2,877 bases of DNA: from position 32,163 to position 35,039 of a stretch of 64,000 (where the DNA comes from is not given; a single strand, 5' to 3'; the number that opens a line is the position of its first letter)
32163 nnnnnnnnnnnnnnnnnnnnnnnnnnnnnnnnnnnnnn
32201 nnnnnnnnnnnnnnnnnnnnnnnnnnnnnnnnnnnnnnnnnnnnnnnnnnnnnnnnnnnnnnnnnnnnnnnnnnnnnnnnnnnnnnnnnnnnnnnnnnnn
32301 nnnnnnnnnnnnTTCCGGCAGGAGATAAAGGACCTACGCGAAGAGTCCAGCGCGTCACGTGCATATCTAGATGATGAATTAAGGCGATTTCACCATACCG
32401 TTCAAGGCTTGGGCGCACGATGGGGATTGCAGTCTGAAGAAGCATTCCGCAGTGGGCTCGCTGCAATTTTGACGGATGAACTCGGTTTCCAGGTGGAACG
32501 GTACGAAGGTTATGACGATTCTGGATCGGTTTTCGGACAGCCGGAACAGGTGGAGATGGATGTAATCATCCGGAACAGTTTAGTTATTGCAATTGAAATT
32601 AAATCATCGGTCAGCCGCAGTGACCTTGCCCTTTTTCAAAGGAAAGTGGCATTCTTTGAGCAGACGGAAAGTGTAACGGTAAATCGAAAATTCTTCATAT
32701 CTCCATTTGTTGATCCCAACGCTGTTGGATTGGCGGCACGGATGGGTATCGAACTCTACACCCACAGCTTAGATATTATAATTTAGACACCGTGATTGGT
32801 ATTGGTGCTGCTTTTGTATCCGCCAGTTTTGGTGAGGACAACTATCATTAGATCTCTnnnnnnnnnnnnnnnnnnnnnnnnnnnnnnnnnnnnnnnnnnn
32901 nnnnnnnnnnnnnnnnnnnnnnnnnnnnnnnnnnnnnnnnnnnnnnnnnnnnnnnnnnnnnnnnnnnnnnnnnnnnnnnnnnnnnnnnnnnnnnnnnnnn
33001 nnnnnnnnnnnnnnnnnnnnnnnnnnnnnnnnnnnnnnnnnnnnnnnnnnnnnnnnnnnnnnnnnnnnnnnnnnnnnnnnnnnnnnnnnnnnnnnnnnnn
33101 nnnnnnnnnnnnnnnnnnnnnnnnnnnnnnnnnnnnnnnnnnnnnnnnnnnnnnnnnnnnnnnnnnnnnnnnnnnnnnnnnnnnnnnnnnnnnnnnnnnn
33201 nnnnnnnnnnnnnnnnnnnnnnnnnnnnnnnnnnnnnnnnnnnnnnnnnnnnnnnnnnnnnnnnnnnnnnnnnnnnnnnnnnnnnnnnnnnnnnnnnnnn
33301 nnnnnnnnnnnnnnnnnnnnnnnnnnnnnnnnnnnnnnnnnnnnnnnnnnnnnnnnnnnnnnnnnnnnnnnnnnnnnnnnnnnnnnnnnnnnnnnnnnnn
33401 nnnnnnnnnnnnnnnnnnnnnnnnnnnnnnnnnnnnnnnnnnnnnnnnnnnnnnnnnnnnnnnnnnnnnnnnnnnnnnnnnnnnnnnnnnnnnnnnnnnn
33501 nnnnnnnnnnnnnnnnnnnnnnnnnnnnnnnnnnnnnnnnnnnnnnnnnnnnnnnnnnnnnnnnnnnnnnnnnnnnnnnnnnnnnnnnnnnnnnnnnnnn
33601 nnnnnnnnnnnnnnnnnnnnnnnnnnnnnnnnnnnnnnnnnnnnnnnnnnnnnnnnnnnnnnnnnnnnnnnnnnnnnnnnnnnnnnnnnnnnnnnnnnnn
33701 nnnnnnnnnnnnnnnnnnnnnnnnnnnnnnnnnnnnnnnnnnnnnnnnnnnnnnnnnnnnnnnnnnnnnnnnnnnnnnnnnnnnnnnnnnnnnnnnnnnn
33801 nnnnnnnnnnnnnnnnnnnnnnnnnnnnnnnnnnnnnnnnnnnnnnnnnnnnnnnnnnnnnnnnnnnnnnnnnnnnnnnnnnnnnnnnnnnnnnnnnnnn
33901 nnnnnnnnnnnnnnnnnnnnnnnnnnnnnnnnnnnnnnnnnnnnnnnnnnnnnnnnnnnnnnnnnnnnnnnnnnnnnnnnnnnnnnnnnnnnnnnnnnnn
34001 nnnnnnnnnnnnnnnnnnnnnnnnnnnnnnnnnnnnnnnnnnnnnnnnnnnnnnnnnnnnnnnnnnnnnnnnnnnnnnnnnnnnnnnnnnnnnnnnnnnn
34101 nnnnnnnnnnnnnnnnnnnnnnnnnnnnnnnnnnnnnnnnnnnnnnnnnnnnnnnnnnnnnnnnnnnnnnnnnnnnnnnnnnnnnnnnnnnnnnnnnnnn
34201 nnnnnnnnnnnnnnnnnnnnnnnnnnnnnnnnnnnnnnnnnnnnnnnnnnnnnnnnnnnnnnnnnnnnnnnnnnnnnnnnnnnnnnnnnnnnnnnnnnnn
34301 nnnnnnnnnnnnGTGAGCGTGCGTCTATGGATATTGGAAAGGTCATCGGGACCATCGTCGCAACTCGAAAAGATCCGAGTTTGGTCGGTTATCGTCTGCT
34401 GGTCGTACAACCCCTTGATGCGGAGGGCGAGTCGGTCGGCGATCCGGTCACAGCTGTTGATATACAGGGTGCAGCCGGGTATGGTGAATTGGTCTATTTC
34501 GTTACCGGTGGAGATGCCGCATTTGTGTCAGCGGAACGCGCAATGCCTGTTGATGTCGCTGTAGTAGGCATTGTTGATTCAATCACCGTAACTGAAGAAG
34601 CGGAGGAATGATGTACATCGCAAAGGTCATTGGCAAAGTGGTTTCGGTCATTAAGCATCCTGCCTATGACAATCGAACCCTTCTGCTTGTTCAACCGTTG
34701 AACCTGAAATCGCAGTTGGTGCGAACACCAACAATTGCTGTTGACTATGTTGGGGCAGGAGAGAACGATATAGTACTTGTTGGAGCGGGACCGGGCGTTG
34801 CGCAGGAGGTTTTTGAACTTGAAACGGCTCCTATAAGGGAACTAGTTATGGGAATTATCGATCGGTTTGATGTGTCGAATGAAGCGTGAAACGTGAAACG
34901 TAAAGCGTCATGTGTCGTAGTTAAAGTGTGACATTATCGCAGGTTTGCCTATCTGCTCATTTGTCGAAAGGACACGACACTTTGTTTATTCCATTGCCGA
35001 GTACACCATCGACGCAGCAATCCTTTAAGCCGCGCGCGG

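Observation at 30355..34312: Histidine kinase and sigma-54 regulator separated by a frameshifted coiled-coil 75-bp-repeat gene with a DUF3782-like PD-(D/E)xK tail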

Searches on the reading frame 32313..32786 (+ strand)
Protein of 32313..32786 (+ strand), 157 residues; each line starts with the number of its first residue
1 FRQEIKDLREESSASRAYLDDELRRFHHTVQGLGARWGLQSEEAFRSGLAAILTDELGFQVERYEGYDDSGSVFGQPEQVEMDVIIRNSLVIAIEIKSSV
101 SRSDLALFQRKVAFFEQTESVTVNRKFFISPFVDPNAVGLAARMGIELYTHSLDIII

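Call 5: search_protein_families(library=pfam, proteins=[window:32313-32786:+], max_evalue=0.01)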
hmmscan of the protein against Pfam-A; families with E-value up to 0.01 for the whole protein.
window:32313-32786:+ (157 aa): 2 families
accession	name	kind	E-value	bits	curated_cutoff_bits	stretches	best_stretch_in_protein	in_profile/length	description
PF12644.12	DUF3782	-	3.2e-21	75.7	24.4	1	7-77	8-78/78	Protein of unknown function (DUF3782)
PF07788.17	PDDEXK_10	-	1e-18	67.4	21.2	1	78-147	1-74/74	PD-(D/E)XK nuclease superfamily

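Call 30: find_related_loci(query=window:32313-32783:+, collection=metagenome_contigs, flank=4000)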
Query window:32313-32783:+ (157 aa) in metagenome_contigs; peptide patterns used: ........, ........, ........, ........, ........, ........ (x = any residue, [..] = any of these).
173 stretches matched a pattern; 3 encode a relative of the query (tblastn E <= 1e-3); 3 distinct loci.
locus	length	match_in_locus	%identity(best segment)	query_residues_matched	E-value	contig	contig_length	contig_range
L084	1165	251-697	46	9-157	2e-43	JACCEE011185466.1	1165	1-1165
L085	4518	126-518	47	24-153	2e-38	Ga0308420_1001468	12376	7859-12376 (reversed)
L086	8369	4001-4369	49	26-150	2e-36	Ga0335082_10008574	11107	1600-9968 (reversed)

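Call 36: search_protein_families(library=padloc, proteins=[window:32313-32786:+], max_evalue=0.01)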
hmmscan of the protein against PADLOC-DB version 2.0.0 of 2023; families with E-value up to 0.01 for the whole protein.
window:32313-32786:+ (157 aa): 1 family
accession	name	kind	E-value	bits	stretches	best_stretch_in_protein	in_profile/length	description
PDLC01085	C3a181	-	9.6e-12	43.3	1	3-150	98-226/226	Diadenylate cyclase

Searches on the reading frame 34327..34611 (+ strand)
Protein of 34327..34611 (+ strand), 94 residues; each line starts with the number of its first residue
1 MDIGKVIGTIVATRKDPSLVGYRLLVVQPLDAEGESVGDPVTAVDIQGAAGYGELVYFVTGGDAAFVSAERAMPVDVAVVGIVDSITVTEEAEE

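Call 5: search_protein_families(library=pfam, proteins=[window:34327-34611:+], max_evalue=0.01)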
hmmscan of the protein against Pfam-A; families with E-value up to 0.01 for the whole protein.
window:34327-34611:+ (94 aa): 1 family
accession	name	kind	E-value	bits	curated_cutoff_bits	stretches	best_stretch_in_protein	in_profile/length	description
PF03319.19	EutN_CcmL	-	7e-25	87.8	25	1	1-84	1-83/83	Ethanolamine utilisation protein EutN/carboxysome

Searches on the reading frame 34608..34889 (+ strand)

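Call 5: search_protein_families(library=pfam, proteins=[window:34608-34889:+], max_evalue=0.01)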
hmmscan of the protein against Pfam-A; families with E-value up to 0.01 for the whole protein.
window:34608-34889:+ (93 aa): 1 family
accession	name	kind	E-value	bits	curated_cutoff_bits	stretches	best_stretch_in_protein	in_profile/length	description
PF03319.19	EutN_CcmL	-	1.5e-21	77.1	25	1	2-85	1-83/83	Ethanolamine utilisation protein EutN/carboxysome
